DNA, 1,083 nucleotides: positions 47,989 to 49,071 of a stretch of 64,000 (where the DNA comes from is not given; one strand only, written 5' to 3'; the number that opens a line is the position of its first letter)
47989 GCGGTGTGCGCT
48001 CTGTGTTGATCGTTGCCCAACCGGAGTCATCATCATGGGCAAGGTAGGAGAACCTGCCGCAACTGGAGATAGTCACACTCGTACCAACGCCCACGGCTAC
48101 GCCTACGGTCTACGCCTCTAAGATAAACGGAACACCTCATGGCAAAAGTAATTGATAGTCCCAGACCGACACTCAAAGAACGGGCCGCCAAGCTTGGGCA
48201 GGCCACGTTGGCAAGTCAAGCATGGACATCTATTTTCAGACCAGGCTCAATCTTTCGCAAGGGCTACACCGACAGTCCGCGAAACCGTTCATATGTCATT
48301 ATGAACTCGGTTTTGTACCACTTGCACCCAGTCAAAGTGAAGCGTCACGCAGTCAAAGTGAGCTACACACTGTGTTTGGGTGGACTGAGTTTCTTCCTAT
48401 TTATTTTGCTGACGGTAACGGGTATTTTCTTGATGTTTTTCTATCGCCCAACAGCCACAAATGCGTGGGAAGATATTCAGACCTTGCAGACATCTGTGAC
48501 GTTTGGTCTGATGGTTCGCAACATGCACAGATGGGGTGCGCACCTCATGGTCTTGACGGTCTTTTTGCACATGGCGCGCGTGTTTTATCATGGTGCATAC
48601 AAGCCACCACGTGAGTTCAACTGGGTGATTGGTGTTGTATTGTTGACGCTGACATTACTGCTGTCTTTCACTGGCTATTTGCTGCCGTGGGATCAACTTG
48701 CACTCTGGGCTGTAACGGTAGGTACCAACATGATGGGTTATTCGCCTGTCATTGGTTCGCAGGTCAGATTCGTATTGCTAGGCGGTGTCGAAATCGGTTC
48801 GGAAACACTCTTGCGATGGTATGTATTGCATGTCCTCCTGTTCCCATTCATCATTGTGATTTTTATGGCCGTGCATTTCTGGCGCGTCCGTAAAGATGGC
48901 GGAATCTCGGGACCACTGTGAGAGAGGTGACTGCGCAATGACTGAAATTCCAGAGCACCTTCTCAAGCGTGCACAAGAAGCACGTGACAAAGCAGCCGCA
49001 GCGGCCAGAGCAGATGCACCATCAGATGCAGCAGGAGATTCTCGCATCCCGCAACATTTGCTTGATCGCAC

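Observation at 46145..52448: Non-canonical Rieske/cytochrome b6-type module in an otherwise actinobacterial-looking genome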

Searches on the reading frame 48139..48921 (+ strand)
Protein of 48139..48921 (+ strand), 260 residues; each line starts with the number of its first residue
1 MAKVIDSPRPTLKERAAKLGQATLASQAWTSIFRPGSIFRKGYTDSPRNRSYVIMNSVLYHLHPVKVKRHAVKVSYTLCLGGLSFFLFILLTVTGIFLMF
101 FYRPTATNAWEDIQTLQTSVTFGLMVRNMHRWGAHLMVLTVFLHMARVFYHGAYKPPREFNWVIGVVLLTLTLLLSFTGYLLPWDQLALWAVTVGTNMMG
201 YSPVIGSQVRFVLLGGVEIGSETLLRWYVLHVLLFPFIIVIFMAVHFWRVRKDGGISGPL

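Call 3: search_protein_families(library=pfam, proteins=[window:48139-48921:+], max_evalue=0.01)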
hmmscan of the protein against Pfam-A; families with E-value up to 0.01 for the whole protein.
window:48139-48921:+ (260 aa): 3 families
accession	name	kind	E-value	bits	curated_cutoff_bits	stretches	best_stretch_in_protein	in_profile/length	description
PF00033.24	Cytochrome_B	-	1.9e-47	162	27.2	1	71-253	7-188/189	Cytochrome b/b6/petB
PF13631.11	Cytochrom_B_N_2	-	3.5e-37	128.4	27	1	136-255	2-121/169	Cytochrome b(N-terminal)/b6/petB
PF14358.11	DUF4405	-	1.1e-05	26.3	26.7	1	83-146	5-63/66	Domain of unknown function (DUF4405)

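Call 4: search_protein_families(library=ncbifam, proteins=[window:48139-48921:+], max_evalue=0.01)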
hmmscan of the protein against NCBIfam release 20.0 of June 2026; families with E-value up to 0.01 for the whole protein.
window:48139-48921:+ (260 aa): 4 families
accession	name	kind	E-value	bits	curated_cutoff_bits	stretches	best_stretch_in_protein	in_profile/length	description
NF040969.1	cytb_ExtP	equivalog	1e-92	309.6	290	1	54-257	1-204/205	selenite/tellurite reduction operon b-type cytochrome ExtP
NF002990.0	PRK03735.1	subfamily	3.7e-64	216.5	325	1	57-260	21-223/223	cytochrome b6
NF050120.1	bc1_QcrB_actin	exception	9.9e-35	120.3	500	1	75-248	23-213/458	cytochrome bc1 complex cytochrome b subunit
NF041076.1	cyt_b_SoxC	equivalog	6.9e-29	101.1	740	1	79-248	29-193/542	proton pump complex cytochrome B SoxC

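Call 5: find_homologous_proteins(query=window:48139-48921:+, max_evalue=1e-10)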
Query window:48139-48921:+ (260 aa): 8000 proteins with E <= 1e-10 among 8000 candidates; the best 120 are listed.
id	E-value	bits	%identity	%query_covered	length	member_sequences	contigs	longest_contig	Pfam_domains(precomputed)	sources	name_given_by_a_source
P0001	6.6e-157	539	90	100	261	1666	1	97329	PF14358.12,PF00033.25,PF13631.12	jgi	jgi:quinol-cytochrome oxidoreductase complex cytochrome b subunit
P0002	1.9e-156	537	90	100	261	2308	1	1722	PF14358.12,PF00033.25,PF13631.12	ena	-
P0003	3.1e-154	530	91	99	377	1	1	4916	PF14697.12,PF14358.12,PF00033.25,PF12797.13,PF12837.13,PF00037.33,PF13484.12,PF12838.13,PF13237.12,PF13631.12,PF13187.12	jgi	-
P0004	1.0e-153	529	89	100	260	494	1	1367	PF00033.25,PF13631.12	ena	-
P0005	2.3e-152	524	88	100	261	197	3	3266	PF14358.12,PF00033.25,PF13631.12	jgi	jgi:quinol-cytochrome oxidoreductase complex cytochrome b subunit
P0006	4.3e-151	520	87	100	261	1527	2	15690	PF14358.12,PF00033.25,PF13631.12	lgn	-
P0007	1.3e-150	518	87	100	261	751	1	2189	PF14358.12,PF00033.25,PF13631.12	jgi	jgi:quinol-cytochrome oxidoreductase complex cytochrome b subunit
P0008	1.1e-148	512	85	100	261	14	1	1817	PF14358.12,PF00033.25,PF13631.12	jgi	jgi:quinol-cytochrome oxidoreductase complex cytochrome b subunit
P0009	1.9e-148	511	85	99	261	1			PF14358.12,PF00033.25,PF13631.12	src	-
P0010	3.4e-148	510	85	100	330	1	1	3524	PF14358.12,PF00033.25,PF13631.12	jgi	jgi:hypothetical protein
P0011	9.9e-148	509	86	100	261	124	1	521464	PF14358.12,PF00033.25,PF13631.12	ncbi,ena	-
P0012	3.5e-147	507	85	100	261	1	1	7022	PF14358.12,PF00033.25,PF13631.12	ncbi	-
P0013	6.3e-147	506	86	97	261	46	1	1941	PF00033.25,PF13631.12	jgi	jgi:quinol-cytochrome oxidoreductase complex cytochrome b subunit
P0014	8.1e-147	506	87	95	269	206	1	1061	PF14358.12,PF00033.25,PF13631.12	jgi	-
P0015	8.1e-147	506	89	95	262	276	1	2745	PF00033.25,PF13631.12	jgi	jgi:quinol-cytochrome oxidoreductase complex cytochrome b subunit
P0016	1.1e-146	506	85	100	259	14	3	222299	PF14358.12,PF00033.25,PF13631.12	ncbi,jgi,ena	-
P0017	1.3e-146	505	83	100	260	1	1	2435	PF14358.12,PF00033.25,PF13631.12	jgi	jgi:quinol-cytochrome oxidoreductase complex cytochrome b subunit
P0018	2.9e-146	504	84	100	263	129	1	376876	PF14358.12,PF00033.25,PF13631.12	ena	-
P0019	3.5e-146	504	87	100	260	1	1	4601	PF14358.12,PF00033.25,PF13631.12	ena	-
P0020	3.7e-146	504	85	97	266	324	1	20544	PF14358.12,PF00033.25,PF13631.12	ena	-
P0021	4.8e-146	503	84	100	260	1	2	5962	PF14358.12,PF00033.25,PF13631.12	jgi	jgi:quinol-cytochrome oxidoreductase complex cytochrome b subunit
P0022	6.4e-146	503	89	94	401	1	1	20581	PF14697.12,PF14358.12,PF00033.25,PF12797.13,PF12837.13,PF00037.33,PF13484.12,PF12838.13,PF13237.12,PF13631.12,PF13187.12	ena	-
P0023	1.1e-145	502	84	100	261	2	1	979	PF14358.12,PF00033.25,PF13631.12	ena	-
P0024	1.9e-145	501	84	100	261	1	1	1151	PF14358.12,PF00033.25,PF13631.12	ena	-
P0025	2.0e-145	501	86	97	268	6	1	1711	PF00033.25,PF13631.12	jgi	jgi:quinol-cytochrome oxidoreductase complex cytochrome b subunit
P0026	2.2e-145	501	85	98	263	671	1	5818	PF14358.12,PF00033.25,PF13631.12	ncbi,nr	ncbi:MAG TPA: selenite/tellurite reduction operon b-type cytochrome ExtP [Acidimicrobiales bacterium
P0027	2.7e-145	501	83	100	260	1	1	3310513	PF14358.12,PF00033.25,PF13631.12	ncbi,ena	-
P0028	3.4e-145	501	84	100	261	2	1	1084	PF14358.12,PF00033.25,PF13631.12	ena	-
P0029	4.1e-145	500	84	100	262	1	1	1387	PF14358.12,PF00033.25,PF13631.12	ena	-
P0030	4.2e-145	500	85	100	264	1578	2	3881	PF14358.12,PF00033.25,PF13631.12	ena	-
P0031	6.7e-145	500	86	97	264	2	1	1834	PF14358.12,PF00033.25,PF13631.12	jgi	jgi:quinol-cytochrome oxidoreductase complex cytochrome b subunit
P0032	7.9e-145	499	87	97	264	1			PF14358.12,PF00033.25,PF13631.12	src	-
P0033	8.1e-145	499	86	96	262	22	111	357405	PF14358.12,PF00033.25,PF13631.12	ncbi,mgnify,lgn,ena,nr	ncbi:MAG: cytochrome B6 [Actinobacteria bacterium]|mgnify:FL=1|nr:cytochrome B6 [Actinomycetota bact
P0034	1.3e-144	499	83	99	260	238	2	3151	PF14358.12,PF00033.25,PF13631.12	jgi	-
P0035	1.4e-144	499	84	100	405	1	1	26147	PF14697.12,PF14358.12,PF00033.25,PF13631.12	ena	-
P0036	1.9e-144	498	84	100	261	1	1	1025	PF14358.12,PF00033.25,PF13631.12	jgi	jgi:quinol-cytochrome oxidoreductase complex cytochrome b subunit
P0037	2.3e-144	498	82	100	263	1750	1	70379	PF14358.12,PF00033.25,PF13631.12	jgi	jgi:quinol-cytochrome oxidoreductase complex cytochrome b subunit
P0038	2.3e-144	498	84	100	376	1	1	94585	PF14358.12,PF00033.25,PF13631.12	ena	-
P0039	3.7e-144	497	85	98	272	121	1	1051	PF14358.12,PF00033.25,PF13631.12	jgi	jgi:quinol-cytochrome oxidoreductase complex cytochrome b subunit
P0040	4.5e-144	497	86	96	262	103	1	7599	PF14358.12,PF00033.25,PF13631.12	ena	-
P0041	1.0e-143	496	85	97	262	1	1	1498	PF14358.12,PF00033.25,PF13631.12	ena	-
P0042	1.9e-143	495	86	97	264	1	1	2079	PF14358.12,PF00033.25,PF13631.12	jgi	jgi:quinol-cytochrome oxidoreductase complex cytochrome b subunit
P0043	3.0e-143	494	89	91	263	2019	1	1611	PF14358.12,PF00033.25,PF13631.12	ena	-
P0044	3.2e-143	494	85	100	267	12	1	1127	PF14358.12,PF00033.25,PF13631.12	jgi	jgi:quinol-cytochrome oxidoreductase complex cytochrome b subunit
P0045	3.5e-143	494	83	100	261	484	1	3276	PF14358.12,PF00033.25,PF13631.12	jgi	jgi:quinol-cytochrome oxidoreductase complex cytochrome b subunit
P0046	3.7e-143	494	83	98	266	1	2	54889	PF14358.12,PF00033.25,PF13631.12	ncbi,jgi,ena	-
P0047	4.6e-143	494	85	97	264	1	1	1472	PF14358.12,PF00033.25,PF13631.12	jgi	jgi:quinol-cytochrome oxidoreductase complex cytochrome b subunit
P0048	4.9e-143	494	84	100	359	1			PF14358.12,PF00033.25,PF13631.12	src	-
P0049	4.9e-143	494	85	96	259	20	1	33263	PF14358.12,PF00033.25,PF13631.12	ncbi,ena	-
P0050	5.3e-143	493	85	96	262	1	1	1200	PF14358.12,PF00033.25,PF13631.12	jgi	jgi:quinol-cytochrome oxidoreductase complex cytochrome b subunit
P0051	5.6e-143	493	86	98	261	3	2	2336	PF14358.12,PF00033.25,PF13631.12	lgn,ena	-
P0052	7.0e-143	493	83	98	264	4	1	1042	PF14358.12,PF00033.25,PF13631.12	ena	-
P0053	8.0e-143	493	85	100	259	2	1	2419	PF14358.12,PF00033.25,PF13631.12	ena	-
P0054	8.4e-143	493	86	96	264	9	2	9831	PF00033.25,PF13631.12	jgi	jgi:quinol-cytochrome oxidoreductase complex cytochrome b subunit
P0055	1.4e-142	492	84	96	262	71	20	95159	PF14358.12,PF00033.25,PF13631.12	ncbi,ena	-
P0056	1.7e-142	492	84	100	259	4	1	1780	PF14358.12,PF00033.25,PF13631.12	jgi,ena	-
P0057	2.2e-142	491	85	96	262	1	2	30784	PF14358.12,PF00033.25,PF13631.12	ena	-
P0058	5.0e-142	490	85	96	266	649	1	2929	PF14358.12,PF00033.25,PF13631.12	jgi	jgi:quinol-cytochrome oxidoreductase complex cytochrome b subunit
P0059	5.3e-142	490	83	100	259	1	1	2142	PF14358.12,PF00033.25,PF13631.12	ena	-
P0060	5.3e-142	490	84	98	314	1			PF14358.12,PF00033.25,PF13631.12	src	-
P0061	7.2e-142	490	82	98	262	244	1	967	PF14358.12,PF00033.25,PF13631.12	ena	-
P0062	9.0e-142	489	84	98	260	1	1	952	PF14358.12,PF00033.25,PF13631.12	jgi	jgi:quinol-cytochrome oxidoreductase complex cytochrome b subunit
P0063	1.1e-141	489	85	97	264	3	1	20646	PF00033.25,PF13631.12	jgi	jgi:quinol-cytochrome oxidoreductase complex cytochrome b subunit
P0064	1.4e-141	489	82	100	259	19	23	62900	PF14358.12,PF00033.25,PF13631.12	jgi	jgi:quinol-cytochrome oxidoreductase complex cytochrome b subunit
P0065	2.0e-141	488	82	100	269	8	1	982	PF14358.12,PF00033.25,PF13631.12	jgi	jgi:quinol-cytochrome oxidoreductase complex cytochrome b subunit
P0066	2.2e-141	488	82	100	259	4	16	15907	PF14358.12,PF00033.25,PF13631.12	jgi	-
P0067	2.3e-141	488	83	98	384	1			PF14358.12,PF00033.25,PF13631.12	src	-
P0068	2.4e-141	488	89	91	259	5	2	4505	PF14358.12,PF00033.25,PF13631.12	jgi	jgi:quinol-cytochrome oxidoreductase complex cytochrome b subunit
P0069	2.4e-141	488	82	100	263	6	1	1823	PF00033.25,PF13631.12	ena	-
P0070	2.6e-141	488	82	98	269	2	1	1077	PF14358.12,PF00033.25,PF13631.12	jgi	jgi:quinol-cytochrome oxidoreductase complex cytochrome b subunit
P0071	3.1e-141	488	86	96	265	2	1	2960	PF00033.25,PF13631.12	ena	-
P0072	3.7e-141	487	82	100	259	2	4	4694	PF14358.12,PF00033.25,PF13631.12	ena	-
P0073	4.0e-141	487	84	97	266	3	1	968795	PF14358.12,PF00033.25,PF13631.12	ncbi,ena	-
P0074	4.7e-141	487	85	96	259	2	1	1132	PF14358.12,PF00033.25,PF13631.12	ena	-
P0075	5.0e-141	487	84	96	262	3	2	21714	PF00033.25,PF13631.12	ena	-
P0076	6.4e-141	487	83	97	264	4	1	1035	PF14358.12,PF00033.25,PF13631.12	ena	-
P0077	7.4e-141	486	83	100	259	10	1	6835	PF00033.25,PF13631.12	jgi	-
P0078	1.0e-140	486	84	96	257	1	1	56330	PF14358.12,PF00033.25,PF13631.12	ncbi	-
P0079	1.3e-140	486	82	100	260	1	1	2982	PF14358.12,PF00033.25,PF13631.12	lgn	-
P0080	1.5e-140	485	83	98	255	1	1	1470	PF14358.12,PF00033.25,PF13631.12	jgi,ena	-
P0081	1.6e-140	485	82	100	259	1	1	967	PF14358.12,PF00033.25,PF13631.12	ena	-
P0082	1.8e-140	485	85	92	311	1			PF14358.12,PF00033.25,PF13631.12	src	-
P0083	1.8e-140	485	83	98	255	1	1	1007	PF14358.12,PF00033.25,PF13631.12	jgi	jgi:quinol-cytochrome oxidoreductase complex cytochrome b subunit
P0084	1.9e-140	485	79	100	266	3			PF14358.12,PF00033.25,PF13631.12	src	-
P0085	1.9e-140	485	87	92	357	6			PF14358.12,PF00033.25,PF13631.12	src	-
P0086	2.0e-140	485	85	95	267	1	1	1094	PF00033.25,PF13631.12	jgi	jgi:quinol-cytochrome oxidoreductase complex cytochrome b subunit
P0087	2.2e-140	485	84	96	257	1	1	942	PF14358.12,PF00033.25,PF13631.12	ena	-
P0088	2.4e-140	485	85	97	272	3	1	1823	PF00033.25,PF13631.12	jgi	jgi:quinol-cytochrome oxidoreductase complex cytochrome b subunit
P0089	2.7e-140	485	83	98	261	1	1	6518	PF14358.12,PF00033.25,PF13631.12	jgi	jgi:quinol-cytochrome oxidoreductase complex cytochrome b subunit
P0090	2.8e-140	484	82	98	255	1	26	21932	PF14358.12,PF00033.25,PF13631.12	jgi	jgi:quinol-cytochrome oxidoreductase complex cytochrome b subunit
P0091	3.5e-140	484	81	100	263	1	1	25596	PF14358.12,PF00033.25,PF13631.12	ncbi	ncbi:MAG: selenite/tellurite reduction operon b-type cytochrome ExtP [Acidimicrobiales bacterium]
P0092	3.6e-140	484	84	97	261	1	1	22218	PF14358.12,PF00033.25,PF13631.12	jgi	jgi:quinol-cytochrome oxidoreductase complex cytochrome b subunit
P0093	4.0e-140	484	85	97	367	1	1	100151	PF14358.12,PF00033.25,PF00037.33,PF12838.13,PF13237.12,PF13631.12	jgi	jgi:NAD-dependent dihydropyrimidine dehydrogenase PreA subunit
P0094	4.2e-140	484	84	97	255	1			PF14358.12,PF00033.25,PF13631.12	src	-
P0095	6.0e-140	483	81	100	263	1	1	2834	PF14358.12,PF00033.25,PF13631.12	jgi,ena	jgi:quinol-cytochrome oxidoreductase complex cytochrome b subunit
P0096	6.0e-140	483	87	98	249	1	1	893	PF14358.12,PF00033.25,PF13631.12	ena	-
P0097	6.2e-140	483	82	100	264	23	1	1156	PF14358.12,PF00033.25,PF13631.12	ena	-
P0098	6.9e-140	483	69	72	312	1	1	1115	PF14358.12,PF00033.25,PF13631.12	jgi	jgi:quinol-cytochrome oxidoreductase complex cytochrome b subunit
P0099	7.0e-140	483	84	96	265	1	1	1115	PF00033.25,PF13631.12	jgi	jgi:quinol---cytochrome c reductase cytochrome b subunit, bacillus type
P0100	7.1e-140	483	83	97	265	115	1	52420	PF14358.12,PF00033.25,PF13631.12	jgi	jgi:quinol-cytochrome oxidoreductase complex cytochrome b subunit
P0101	7.2e-140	483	83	98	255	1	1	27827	PF14358.12,PF00033.25,PF13631.12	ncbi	-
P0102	7.5e-140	483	80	100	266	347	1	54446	PF14358.12,PF00033.25,PF13631.12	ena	-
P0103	8.8e-140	483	82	97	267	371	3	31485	PF14358.12,PF00033.25,PF13631.12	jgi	jgi:quinol-cytochrome oxidoreductase complex cytochrome b subunit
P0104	9.5e-140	483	82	96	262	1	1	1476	PF14358.12,PF00033.25,PF13631.12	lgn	-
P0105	9.6e-140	483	83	99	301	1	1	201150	PF00033.25,PF13631.12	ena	-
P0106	1.2e-139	482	79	100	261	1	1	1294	PF00033.25,PF13631.12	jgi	jgi:quinol-cytochrome oxidoreductase complex cytochrome b subunit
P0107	1.8e-139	482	83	96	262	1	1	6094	PF14358.12,PF00033.25,PF13631.12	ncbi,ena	-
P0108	3.4e-139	481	87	91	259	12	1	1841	PF14358.12,PF00033.25,PF13631.12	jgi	jgi:quinol-cytochrome oxidoreductase complex cytochrome b subunit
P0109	5.5e-139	480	80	100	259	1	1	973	PF14358.12,PF00033.25,PF13631.12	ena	-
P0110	5.6e-139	480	85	100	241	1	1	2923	PF00033.25,PF13631.12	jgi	jgi:hypothetical protein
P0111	6.7e-139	480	82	97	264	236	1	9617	PF14358.12,PF00033.25,PF13631.12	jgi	jgi:quinol-cytochrome oxidoreductase complex cytochrome b subunit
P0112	7.0e-139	480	81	100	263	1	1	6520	PF14358.12,PF00033.25,PF13631.12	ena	-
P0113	7.1e-139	480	85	100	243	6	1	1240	PF14358.12,PF00033.25,PF13631.12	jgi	jgi:quinol-cytochrome oxidoreductase complex cytochrome b subunit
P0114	8.3e-139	480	85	96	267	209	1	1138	PF14358.12,PF00033.25,PF13631.12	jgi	jgi:quinol-cytochrome oxidoreductase complex cytochrome b subunit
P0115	8.6e-139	480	80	100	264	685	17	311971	PF00033.25,PF13631.12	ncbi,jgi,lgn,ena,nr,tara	ncbi:MAG: cytochrome b N-terminal domain-containing protein [Acidimicrobiales bacterium]|nr:cytochro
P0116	1.1e-138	479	90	89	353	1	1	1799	PF14358.12,PF00033.25,PF13631.12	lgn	-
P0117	1.2e-138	479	83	97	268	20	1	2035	PF14358.12,PF00033.25,PF13631.12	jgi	jgi:quinol-cytochrome oxidoreductase complex cytochrome b subunit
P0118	1.4e-138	479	89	89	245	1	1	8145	PF14358.12,PF00033.25,PF13631.12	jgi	jgi:quinol-cytochrome oxidoreductase complex cytochrome b subunit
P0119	1.4e-138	479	83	95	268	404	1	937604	PF00033.25,PF13631.12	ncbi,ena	-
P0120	1.9e-138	479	82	98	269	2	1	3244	PF14358.12,PF00033.25,PF13631.12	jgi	-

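Call 19: find_related_loci(query=window:48139-48921:+, collection=genome_contigs, flank=10000)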
Query window:48139-48921:+ (260 aa) in genome_contigs; peptide patterns used: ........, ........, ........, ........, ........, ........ (x = any residue, [..] = any of these).
599 stretches matched a pattern (row limit reached: there are more); 590 encode a relative of the query (tblastn E <= 1e-3); the best 80 are kept; 80 distinct loci.
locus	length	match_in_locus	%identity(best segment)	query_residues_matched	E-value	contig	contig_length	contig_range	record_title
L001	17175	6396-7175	99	1-260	3e-172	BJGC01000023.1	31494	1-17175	Actinomycetes bacterium LBMAG_Actinobacteria_hypo.bin6_acIV DNA, sequence23, whole genome shotgun sequence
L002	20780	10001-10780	97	1-260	2e-170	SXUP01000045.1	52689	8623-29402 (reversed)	MAG: Actinomycetota bacterium isolate F1-140-MAGs151 F1-140__c361698, whole genome shotgun sequence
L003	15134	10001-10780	92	1-260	2e-158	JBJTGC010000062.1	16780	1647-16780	MAG: Actinomycetota bacterium isolate samp_4319_metabat2_30 samp_4319_288384, whole genome shotgun sequence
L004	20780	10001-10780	92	1-260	1e-158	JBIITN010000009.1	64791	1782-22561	MAG: Ilumatobacteraceae bacterium isolate ME2004-07-22_3300044716_group2_bin176 Rohwer_bin53_scaffold_135_c1, whole geno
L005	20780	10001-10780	91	1-260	4e-158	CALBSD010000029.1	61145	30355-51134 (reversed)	MAG TPA_asm: uncultured actinobacterium isolate SRR6231140_bin.7_CONCOCT_v1.1_MAG genome assembly, contig: ERZ650263.207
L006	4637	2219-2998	91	1-260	4e-161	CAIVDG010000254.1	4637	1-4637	MAG: uncultured Acidimicrobiaceae bacterium isolate ErkenSummer_bin-1029 genome assembly, contig: bin-1029:254/416, whol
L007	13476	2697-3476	91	1-260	6e-158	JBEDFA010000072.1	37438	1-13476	MAG: Actinomycetota bacterium isolate NASQAN2014_188_B_bin.39 scaffold_801586, whole genome shotgun sequence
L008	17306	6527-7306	90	1-260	2e-157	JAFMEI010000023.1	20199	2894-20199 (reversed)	MAG: Ilumatobacteraceae bacterium isolate CPBay_Sum0_6G08_119 NODE_1850_length_20199_cov_7.726668, whole genome shotgun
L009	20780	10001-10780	91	1-260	2e-157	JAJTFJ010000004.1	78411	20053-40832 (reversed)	MAG: Ilumatobacteraceae bacterium isolate 49618_E24 Sample_49618_scaffold_144, whole genome shotgun sequence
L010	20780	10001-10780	91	1-260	4e-157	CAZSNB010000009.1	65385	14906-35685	MAG TPA_asm: uncultured Bifidobacterium sp. isolate SRP193358_co1_212 genome assembly, contig: NODE_669_length_65385_cov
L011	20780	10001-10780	91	1-260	4e-157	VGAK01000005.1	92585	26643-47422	MAG: Actinomycetota bacterium isolate M_surface_10_m2_188 M_surface_10_m2_188_Ga0194123_10000323, whole genome shotgun s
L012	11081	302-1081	91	1-260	3e-157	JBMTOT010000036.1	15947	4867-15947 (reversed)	MAG: Ilumatobacteraceae bacterium isolate Tbon_V5_S24_100percent_par_Tbon_V5_S24_metabat.61 NODE_2178_length_15947_cov_6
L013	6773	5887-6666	90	1-260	3e-157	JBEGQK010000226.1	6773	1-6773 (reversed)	MAG: Actinomycetota bacterium isolate pamunkeyriver_2019_sw_WHONDRS-S19S_0054_B_bin.14 scaffold_2731386, whole genome sh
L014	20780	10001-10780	91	1-260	6e-156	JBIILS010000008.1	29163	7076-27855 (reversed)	MAG: Ilumatobacteraceae bacterium isolate ME2002-05-07pf_3300042892_group1_bin99 Rohwer_bin50_scaffold_622_c1, whole gen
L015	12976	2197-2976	91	1-260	1e-155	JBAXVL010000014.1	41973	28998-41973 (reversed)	MAG: Actinomycetota bacterium isolate ELA686 MAG686_14, whole genome shotgun sequence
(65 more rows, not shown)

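Call 22: search_solved_structures(query=window:48139-48921:+, max_evalue=0.00001, show_alignments=2)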
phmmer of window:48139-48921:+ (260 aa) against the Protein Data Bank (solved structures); distinct sequences matched with E-value up to 0.00001: 53.
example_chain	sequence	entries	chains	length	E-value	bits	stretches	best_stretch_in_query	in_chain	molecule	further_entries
6rqf_I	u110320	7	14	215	5.5e-50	173.7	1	74-260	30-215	Cytochrome b6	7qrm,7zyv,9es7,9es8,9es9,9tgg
1vf5_A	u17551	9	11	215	2.8e-48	168.1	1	74-260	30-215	CYTOCHROME B6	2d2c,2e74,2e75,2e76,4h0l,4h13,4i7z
1q90_B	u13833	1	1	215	5.8e-48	167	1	74-260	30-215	Cytochrome b6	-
2zt9_A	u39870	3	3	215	1.2e-47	166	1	74-260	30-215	Cytochrome b6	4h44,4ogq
7r0w_I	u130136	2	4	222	2.1e-47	165.2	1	74-260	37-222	Cytochrome b6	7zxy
2qjk_A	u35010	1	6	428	3.3e-33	118.7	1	81-254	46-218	Cytochrome b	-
2qjp_A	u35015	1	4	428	3.3e-33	118.7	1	81-254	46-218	Cytochrome b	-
2fyn_A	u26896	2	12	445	3.7e-33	118.5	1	81-254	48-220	Cytochrome b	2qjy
5kkz_A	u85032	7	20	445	3.7e-33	118.5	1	81-254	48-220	Cytochrome b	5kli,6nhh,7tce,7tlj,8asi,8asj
6nin_A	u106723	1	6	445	7.1e-33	117.6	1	81-254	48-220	Cytochrome b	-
29ye_B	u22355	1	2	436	6.7e-32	114.4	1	84-254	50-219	Cytochrome b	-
1zrt_C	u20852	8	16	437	6.7e-32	114.4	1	84-254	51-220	Cytochrome b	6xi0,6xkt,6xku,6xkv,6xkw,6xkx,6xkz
29xz_B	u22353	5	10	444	7e-32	114.3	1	84-254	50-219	Cytochrome b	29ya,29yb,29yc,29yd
9fks_a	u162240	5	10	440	1.3e-31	113.5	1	84-254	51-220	Cytochrome b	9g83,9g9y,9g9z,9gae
2yiu_A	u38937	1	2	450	1.3e-31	113.4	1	84-254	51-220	CYTOCHROME B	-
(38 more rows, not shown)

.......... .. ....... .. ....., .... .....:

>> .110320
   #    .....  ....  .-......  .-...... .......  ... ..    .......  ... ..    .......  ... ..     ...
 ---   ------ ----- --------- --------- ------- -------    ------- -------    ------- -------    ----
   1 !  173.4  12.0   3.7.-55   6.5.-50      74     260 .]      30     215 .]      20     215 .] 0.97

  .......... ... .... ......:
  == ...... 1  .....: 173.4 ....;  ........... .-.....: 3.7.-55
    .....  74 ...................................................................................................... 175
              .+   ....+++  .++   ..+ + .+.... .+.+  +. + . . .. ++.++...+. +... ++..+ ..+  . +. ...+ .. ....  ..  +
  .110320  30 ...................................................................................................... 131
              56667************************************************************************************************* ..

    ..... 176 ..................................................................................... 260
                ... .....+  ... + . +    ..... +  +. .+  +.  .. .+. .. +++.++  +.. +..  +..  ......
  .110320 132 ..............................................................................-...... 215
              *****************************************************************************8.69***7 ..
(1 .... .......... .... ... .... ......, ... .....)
